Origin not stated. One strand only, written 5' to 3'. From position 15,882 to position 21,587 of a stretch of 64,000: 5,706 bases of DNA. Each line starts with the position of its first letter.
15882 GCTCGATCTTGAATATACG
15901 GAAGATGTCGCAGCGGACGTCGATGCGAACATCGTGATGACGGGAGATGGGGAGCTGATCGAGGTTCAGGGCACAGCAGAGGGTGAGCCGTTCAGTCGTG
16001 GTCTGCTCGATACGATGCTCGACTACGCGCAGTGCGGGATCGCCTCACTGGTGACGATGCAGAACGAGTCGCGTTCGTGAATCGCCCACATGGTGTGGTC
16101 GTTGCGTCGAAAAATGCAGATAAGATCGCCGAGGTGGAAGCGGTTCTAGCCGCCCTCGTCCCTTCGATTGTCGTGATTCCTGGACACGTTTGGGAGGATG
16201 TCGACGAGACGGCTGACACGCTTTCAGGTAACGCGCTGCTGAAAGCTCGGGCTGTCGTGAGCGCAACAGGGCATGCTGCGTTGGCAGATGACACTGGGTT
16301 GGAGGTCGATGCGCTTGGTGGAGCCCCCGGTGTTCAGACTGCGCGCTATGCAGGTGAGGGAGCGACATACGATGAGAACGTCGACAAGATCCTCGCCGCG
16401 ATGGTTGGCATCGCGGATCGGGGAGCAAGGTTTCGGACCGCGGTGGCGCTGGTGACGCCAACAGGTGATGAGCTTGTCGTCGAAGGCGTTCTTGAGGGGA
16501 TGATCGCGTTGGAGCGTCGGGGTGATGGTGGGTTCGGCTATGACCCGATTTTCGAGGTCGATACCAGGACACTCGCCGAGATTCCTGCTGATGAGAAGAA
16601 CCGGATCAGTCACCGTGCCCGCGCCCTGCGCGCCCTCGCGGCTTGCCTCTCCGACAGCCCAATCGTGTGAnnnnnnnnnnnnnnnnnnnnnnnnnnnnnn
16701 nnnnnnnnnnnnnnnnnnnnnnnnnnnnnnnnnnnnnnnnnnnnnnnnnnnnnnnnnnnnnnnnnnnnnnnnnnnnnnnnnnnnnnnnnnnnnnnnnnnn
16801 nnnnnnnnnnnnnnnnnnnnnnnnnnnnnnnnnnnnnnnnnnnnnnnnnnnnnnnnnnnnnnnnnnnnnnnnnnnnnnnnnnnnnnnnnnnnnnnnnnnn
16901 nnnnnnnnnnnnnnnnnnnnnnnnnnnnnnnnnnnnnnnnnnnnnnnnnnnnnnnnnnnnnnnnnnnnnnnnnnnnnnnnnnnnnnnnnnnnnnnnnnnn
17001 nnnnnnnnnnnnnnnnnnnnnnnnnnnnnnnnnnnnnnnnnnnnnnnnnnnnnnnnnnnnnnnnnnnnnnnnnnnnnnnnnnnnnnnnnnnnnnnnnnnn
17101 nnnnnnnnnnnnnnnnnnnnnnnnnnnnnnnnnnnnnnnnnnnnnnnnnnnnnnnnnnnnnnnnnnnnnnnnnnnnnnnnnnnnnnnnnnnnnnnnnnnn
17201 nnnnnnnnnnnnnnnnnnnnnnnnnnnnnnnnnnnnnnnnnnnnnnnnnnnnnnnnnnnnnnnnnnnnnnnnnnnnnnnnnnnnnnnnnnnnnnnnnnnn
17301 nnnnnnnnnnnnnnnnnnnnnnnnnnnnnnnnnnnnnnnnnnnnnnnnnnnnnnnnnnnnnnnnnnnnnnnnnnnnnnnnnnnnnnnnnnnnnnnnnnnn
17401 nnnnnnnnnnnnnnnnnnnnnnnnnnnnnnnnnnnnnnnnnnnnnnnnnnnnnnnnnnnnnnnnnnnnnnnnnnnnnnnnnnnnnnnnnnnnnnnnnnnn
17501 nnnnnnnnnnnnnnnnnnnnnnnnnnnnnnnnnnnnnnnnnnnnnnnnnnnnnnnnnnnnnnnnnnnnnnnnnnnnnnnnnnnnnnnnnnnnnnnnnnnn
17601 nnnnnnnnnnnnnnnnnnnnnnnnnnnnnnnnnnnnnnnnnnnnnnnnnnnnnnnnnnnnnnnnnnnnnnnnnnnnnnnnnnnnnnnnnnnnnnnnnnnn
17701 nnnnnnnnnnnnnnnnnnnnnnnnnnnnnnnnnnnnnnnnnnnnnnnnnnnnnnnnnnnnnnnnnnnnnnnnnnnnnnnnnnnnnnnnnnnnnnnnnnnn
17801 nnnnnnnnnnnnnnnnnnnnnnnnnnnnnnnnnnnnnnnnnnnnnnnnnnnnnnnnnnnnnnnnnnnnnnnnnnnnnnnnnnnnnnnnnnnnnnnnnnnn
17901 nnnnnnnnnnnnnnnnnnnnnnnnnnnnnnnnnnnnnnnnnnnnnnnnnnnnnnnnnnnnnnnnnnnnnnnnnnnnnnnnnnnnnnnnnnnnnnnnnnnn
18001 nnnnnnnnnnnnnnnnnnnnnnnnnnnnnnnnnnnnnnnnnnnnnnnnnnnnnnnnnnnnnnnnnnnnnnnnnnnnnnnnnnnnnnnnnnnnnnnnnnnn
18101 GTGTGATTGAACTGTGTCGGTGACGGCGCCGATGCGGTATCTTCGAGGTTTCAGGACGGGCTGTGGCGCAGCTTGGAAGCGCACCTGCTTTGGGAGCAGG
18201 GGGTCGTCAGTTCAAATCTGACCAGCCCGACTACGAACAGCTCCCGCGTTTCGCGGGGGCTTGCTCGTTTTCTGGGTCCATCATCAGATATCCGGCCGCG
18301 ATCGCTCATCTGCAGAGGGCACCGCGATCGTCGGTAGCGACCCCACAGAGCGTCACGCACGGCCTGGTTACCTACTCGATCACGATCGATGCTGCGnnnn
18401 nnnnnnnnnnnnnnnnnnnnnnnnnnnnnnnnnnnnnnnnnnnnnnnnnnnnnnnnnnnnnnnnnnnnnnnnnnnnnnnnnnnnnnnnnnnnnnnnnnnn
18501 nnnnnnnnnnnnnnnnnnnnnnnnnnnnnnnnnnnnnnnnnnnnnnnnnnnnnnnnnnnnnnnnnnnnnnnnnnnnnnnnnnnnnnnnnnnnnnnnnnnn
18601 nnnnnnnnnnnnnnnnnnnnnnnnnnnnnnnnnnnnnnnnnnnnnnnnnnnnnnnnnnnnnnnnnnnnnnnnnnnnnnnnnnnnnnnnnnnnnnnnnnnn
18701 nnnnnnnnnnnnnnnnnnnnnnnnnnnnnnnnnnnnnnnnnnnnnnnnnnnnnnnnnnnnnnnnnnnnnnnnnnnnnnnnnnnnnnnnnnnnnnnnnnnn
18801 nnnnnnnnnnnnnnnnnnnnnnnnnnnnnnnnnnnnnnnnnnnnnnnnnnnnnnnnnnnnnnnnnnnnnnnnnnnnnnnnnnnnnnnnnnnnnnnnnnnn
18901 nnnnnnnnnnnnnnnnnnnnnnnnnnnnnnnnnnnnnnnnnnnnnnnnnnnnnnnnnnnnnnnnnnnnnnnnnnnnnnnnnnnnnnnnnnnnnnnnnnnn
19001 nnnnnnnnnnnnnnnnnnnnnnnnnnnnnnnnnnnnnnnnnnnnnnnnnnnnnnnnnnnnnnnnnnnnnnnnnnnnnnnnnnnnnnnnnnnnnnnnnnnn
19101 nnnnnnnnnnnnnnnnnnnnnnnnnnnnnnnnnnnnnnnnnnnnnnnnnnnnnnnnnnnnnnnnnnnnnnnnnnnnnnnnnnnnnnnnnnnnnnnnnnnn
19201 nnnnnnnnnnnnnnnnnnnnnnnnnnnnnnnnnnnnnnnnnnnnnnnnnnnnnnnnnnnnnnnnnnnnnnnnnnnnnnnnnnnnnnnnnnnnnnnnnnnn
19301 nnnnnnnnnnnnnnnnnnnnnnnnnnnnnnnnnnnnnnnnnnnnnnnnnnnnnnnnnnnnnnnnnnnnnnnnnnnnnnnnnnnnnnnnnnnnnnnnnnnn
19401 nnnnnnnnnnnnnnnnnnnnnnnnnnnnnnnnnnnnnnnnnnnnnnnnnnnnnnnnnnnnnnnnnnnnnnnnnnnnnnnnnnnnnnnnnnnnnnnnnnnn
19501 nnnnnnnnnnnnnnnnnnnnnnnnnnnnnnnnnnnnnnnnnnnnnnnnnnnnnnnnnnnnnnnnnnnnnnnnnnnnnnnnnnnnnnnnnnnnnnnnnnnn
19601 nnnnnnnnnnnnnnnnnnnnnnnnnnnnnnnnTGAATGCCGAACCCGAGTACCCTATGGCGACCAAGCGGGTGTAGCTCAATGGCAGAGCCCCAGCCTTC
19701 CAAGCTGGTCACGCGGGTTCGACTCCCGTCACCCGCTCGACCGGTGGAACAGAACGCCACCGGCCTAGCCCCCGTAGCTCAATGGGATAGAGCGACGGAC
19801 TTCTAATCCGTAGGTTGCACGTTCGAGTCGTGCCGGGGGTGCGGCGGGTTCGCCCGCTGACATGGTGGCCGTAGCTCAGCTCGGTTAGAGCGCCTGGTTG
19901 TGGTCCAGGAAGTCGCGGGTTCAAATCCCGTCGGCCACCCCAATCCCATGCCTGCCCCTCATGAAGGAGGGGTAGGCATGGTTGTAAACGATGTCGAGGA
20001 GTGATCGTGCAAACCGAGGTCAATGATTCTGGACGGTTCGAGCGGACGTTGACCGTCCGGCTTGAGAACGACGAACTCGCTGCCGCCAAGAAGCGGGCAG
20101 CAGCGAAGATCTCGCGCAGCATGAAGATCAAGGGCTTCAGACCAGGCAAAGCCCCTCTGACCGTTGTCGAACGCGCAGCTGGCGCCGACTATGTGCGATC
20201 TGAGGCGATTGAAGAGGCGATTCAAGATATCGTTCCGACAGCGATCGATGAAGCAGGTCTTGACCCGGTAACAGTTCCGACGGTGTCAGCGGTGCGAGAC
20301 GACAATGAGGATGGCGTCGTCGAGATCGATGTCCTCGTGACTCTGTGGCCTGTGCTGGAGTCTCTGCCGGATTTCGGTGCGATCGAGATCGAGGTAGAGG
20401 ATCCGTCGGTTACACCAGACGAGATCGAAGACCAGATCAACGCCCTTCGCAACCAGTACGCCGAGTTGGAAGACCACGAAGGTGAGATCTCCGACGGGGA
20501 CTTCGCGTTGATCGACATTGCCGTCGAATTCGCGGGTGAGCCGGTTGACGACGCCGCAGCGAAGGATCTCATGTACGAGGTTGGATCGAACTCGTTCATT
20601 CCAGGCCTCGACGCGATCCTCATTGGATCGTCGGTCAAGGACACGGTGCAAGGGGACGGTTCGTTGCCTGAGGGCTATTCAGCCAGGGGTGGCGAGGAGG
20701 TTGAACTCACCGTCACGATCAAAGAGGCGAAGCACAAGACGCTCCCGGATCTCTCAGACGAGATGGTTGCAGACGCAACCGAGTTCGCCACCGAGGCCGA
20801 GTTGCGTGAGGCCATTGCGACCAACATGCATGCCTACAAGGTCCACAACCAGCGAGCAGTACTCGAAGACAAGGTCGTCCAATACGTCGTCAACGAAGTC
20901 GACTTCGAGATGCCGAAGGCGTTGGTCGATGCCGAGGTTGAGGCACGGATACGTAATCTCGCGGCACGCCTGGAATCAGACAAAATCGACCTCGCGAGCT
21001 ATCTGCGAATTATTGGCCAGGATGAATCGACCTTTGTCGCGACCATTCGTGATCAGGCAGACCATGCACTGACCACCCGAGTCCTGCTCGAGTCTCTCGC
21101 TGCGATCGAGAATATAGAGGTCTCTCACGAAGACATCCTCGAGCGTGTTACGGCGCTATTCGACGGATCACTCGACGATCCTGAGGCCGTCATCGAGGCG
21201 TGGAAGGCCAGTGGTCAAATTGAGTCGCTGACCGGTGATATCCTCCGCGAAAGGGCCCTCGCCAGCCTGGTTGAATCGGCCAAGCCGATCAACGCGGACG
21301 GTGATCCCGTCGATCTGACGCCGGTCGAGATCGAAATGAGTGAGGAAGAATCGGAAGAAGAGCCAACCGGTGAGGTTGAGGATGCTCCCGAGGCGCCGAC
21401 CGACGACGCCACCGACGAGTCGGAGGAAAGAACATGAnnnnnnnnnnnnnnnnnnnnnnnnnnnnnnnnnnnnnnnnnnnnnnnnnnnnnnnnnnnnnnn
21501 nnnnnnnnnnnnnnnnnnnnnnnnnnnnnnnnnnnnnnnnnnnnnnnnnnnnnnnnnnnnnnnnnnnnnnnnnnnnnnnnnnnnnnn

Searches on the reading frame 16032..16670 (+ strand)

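Call 74: search_protein_families(library=pfam, proteins=[window:16032-16670:+], max_evalue=0.00001)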
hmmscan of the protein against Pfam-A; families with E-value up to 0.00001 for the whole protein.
window:16032-16670:+ (212 aa): 1 family
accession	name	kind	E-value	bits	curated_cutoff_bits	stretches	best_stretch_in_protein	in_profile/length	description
PF01725.21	Ham1p_like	-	4.7e-59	199.9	22.5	1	22-204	1-185/186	Ham1 family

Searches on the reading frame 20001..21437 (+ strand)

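Call 74: search_protein_families(library=pfam, proteins=[window:20001-21437:+], max_evalue=0.00001)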
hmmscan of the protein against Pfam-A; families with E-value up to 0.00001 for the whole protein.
window:20001-21437:+ (478 aa): 2 families
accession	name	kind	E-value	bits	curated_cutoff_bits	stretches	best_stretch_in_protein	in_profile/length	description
PF05697.18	Trigger_N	-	1.8e-27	96.9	22.2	1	5-149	3-144/144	Bacterial trigger factor protein (TF)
PF05698.19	Trigger_C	-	2.6e-25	89.8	22.7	1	266-425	3-162/162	Bacterial trigger factor protein (TF) C-terminus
